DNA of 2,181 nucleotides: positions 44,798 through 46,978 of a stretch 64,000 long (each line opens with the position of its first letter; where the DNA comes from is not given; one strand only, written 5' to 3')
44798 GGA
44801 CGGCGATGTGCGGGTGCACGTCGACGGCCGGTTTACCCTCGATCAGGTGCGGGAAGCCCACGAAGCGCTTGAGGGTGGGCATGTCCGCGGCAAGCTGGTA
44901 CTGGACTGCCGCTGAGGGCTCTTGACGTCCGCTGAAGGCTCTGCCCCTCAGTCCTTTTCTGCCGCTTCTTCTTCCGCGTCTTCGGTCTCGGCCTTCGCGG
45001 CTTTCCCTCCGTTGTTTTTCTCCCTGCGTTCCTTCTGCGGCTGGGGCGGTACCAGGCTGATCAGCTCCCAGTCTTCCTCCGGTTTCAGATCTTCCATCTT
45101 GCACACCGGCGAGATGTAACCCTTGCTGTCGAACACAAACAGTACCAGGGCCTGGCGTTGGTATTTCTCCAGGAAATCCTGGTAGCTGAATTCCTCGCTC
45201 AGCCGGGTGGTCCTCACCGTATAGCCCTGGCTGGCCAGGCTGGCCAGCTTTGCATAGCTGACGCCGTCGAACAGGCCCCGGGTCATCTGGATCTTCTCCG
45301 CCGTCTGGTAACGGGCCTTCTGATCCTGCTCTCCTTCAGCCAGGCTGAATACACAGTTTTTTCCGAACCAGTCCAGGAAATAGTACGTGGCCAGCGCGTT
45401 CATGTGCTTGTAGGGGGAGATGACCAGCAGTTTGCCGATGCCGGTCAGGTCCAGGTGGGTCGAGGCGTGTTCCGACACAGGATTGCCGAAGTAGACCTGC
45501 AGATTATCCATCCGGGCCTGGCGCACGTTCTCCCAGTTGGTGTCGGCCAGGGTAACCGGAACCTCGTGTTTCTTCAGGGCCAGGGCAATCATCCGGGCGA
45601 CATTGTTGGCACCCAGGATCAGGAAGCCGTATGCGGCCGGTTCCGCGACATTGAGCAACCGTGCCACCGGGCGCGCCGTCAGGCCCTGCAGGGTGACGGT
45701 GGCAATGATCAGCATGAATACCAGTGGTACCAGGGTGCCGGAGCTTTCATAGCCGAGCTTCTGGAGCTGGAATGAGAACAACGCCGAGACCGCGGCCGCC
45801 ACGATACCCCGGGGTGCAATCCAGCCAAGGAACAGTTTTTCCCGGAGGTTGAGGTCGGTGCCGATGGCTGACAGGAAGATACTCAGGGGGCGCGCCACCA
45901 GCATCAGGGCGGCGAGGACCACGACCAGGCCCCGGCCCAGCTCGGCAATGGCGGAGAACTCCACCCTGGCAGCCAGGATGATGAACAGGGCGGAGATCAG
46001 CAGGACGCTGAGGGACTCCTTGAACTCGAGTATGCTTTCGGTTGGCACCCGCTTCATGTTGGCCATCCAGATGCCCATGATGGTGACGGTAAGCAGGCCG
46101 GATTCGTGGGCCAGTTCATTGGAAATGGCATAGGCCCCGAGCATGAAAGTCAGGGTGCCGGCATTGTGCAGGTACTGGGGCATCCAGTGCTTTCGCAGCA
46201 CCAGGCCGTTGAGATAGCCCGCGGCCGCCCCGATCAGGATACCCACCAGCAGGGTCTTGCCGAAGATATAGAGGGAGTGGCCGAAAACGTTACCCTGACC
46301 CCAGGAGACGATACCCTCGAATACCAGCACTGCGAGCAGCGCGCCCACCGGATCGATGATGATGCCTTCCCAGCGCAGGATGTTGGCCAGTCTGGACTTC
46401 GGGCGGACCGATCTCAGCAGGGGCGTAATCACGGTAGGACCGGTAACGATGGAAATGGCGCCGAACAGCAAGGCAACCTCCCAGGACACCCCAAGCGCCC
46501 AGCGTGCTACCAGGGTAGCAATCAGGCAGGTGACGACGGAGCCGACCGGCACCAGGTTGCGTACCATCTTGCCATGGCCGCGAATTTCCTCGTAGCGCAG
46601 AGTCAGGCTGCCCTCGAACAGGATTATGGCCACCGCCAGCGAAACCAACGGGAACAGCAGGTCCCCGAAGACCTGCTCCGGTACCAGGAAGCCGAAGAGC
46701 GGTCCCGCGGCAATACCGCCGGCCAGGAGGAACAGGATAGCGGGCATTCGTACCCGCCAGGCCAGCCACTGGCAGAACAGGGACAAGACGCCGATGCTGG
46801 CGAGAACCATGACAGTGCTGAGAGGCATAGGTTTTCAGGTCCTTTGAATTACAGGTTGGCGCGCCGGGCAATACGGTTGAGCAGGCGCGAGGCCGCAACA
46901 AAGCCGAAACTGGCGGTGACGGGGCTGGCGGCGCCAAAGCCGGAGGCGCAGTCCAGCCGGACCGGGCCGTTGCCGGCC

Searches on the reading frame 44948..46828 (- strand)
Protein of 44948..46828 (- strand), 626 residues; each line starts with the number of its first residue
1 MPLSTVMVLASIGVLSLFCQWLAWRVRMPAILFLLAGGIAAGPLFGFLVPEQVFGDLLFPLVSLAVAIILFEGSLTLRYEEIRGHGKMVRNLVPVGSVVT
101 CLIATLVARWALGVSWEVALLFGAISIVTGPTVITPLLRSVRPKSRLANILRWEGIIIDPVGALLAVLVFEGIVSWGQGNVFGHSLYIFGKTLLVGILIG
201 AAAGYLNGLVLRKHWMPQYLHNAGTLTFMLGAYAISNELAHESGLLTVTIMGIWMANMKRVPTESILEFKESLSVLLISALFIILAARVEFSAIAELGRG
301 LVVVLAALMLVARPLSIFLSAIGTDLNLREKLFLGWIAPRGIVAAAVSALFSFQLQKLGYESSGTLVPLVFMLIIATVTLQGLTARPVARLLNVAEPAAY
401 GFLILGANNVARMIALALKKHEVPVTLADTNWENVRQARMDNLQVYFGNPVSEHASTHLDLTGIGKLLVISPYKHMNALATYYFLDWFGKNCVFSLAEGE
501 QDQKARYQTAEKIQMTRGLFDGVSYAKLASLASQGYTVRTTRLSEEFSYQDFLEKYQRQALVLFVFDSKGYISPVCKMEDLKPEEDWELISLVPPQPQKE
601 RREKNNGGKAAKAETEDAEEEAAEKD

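Call 86: search_protein_families(library=pfam, max_evalue=0.00001, proteins=[window:44948-46828:-])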
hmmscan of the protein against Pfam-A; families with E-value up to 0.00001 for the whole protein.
window:44948-46828:- (626 aa): 1 family
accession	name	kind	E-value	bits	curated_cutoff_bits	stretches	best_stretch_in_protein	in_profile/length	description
PF00999.27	Na_H_Exchanger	-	1.4e-36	126.6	26.2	1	14-389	2-373/375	Sodium/hydrogen exchanger, transmembrane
